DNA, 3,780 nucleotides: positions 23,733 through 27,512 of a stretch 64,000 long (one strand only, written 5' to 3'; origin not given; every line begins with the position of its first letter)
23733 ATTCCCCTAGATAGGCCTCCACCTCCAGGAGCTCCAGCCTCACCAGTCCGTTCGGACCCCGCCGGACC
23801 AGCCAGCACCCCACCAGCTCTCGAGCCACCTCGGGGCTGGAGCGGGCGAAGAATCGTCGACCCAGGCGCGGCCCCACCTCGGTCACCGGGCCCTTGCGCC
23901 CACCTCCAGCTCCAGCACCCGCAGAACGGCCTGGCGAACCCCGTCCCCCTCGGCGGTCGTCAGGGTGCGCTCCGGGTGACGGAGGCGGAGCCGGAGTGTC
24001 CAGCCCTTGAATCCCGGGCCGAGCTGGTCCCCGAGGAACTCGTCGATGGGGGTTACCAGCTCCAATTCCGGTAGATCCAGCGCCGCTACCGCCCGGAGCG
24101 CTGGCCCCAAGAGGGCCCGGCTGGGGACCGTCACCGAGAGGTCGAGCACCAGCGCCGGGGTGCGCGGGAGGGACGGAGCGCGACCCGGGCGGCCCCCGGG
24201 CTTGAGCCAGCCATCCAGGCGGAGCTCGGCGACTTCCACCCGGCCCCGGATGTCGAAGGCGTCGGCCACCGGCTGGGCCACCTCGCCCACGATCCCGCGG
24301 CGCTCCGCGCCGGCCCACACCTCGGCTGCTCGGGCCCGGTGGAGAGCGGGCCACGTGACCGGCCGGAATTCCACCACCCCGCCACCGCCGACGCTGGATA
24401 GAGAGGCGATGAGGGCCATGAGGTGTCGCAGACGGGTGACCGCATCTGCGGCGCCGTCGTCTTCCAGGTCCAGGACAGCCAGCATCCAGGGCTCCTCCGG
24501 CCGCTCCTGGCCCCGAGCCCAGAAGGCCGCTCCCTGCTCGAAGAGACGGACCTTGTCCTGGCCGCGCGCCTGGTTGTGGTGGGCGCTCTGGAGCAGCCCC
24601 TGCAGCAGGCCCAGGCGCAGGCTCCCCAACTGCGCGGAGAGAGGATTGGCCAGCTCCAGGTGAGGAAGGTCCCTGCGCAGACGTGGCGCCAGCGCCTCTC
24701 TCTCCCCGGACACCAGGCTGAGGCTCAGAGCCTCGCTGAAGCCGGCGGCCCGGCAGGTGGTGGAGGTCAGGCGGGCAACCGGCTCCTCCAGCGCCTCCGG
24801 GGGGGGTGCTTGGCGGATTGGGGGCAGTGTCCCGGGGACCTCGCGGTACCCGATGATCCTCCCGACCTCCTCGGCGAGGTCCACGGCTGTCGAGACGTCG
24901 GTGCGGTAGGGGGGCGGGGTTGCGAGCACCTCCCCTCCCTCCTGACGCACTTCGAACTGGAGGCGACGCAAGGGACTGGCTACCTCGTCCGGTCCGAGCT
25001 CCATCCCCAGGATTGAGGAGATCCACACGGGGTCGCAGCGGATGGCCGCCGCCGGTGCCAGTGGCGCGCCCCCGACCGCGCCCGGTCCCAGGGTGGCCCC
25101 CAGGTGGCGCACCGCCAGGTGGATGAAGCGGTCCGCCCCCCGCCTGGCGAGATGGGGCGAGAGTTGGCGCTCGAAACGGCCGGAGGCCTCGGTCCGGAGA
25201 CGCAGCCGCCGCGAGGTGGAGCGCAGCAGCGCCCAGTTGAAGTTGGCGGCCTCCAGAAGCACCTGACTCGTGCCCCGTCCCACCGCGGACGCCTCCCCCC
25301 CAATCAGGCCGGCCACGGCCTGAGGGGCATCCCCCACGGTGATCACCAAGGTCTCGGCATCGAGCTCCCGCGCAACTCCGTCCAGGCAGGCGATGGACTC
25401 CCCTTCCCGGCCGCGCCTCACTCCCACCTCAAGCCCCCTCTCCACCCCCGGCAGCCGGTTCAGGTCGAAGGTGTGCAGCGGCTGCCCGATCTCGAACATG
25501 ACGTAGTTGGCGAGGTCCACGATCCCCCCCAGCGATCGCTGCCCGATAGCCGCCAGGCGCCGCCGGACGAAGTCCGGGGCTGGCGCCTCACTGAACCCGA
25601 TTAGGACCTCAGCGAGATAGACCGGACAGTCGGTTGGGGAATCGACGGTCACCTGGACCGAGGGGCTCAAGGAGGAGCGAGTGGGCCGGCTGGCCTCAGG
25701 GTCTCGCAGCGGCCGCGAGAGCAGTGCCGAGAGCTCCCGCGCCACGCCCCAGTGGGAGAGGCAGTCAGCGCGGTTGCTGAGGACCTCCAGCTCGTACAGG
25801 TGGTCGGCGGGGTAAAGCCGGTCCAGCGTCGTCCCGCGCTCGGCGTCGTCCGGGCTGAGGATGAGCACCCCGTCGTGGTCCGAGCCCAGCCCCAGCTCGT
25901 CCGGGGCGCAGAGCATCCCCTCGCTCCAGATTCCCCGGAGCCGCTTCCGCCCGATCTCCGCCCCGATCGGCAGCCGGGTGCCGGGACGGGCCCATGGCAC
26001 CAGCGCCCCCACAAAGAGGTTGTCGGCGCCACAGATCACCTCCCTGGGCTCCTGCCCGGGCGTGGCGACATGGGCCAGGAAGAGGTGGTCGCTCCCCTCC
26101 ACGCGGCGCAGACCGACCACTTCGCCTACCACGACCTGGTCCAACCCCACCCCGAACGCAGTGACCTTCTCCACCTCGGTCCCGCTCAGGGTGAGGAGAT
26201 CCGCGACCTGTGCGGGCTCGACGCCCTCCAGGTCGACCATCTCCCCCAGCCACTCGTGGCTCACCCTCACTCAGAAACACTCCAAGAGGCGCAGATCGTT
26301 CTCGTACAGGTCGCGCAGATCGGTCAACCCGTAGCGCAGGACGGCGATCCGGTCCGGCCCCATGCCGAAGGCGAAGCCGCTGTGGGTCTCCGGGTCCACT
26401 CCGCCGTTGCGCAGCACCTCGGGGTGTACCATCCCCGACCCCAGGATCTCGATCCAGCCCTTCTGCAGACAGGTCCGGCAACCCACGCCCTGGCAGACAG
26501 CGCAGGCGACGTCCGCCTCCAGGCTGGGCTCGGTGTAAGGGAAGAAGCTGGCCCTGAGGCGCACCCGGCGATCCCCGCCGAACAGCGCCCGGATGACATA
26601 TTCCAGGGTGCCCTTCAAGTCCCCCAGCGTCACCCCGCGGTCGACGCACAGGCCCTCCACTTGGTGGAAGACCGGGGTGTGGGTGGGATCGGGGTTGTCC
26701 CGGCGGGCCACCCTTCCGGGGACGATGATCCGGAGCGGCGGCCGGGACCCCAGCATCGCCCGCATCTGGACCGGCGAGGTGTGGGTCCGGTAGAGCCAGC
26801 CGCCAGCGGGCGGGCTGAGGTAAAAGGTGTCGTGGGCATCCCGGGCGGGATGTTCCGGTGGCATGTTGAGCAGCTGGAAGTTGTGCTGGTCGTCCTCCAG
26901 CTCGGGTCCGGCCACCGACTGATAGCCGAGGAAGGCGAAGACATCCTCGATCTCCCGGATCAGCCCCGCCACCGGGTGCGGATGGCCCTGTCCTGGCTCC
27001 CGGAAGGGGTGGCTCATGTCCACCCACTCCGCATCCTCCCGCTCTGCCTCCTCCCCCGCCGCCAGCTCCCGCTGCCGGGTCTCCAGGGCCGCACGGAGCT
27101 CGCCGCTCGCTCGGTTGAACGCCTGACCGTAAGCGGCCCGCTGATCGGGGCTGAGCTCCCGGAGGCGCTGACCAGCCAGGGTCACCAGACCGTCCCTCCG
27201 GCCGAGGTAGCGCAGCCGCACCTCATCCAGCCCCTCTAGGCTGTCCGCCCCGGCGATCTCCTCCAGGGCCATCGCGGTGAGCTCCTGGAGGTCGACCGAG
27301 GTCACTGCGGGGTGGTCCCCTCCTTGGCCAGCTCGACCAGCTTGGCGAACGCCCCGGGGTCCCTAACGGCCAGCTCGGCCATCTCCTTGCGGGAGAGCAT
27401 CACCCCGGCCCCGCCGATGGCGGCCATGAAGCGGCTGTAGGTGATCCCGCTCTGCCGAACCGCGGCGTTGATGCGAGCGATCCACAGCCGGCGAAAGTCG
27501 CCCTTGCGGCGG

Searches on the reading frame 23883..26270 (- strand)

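Call 26: search_protein_families(library=pfam, proteins=[window:23883-26270:-], max_evalue=0.0001)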
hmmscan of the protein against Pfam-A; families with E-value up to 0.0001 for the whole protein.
window:23883-26270:- (795 aa): 5 families
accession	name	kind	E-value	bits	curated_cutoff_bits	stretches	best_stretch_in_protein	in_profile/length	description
PF03483.22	B3_4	-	1.8e-45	155.1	29.3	1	215-389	2-172/174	B3/4 domain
PF17759.6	tRNA_synthFbeta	-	8.1e-34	117.4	22.4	1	479-685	2-214/214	Phenylalanyl tRNA synthetase beta chain CLM domain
PF03484.21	B5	-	1.9e-17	63.7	28.6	1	410-475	1-67/67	tRNA synthetase B5 domain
PF01588.26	tRNA_bind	-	1.6e-11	44.6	27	1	46-147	1-95/96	Putative tRNA binding domain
PF03147.19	FDX-ACB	-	8.1e-10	39.4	31.1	1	702-795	1-94/94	Ferredoxin-fold anticodon binding domain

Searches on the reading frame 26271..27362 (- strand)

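Call 26: search_protein_families(library=pfam, proteins=[window:26271-27362:-], max_evalue=0.0001)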
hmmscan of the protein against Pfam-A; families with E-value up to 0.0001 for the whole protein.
window:26271-27362:- (363 aa): 2 families
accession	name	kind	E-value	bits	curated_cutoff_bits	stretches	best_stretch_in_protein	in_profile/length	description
PF01409.25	tRNA-synt_2d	-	2.3e-87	293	19.8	1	114-361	2-244/246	tRNA synthetases class II core domain (F)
PF02912.23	Phe_tRNA-synt_N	-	1.4e-13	51.1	22.3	1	41-108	2-68/69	Aminoacyl tRNA synthetase class II, N-terminal domain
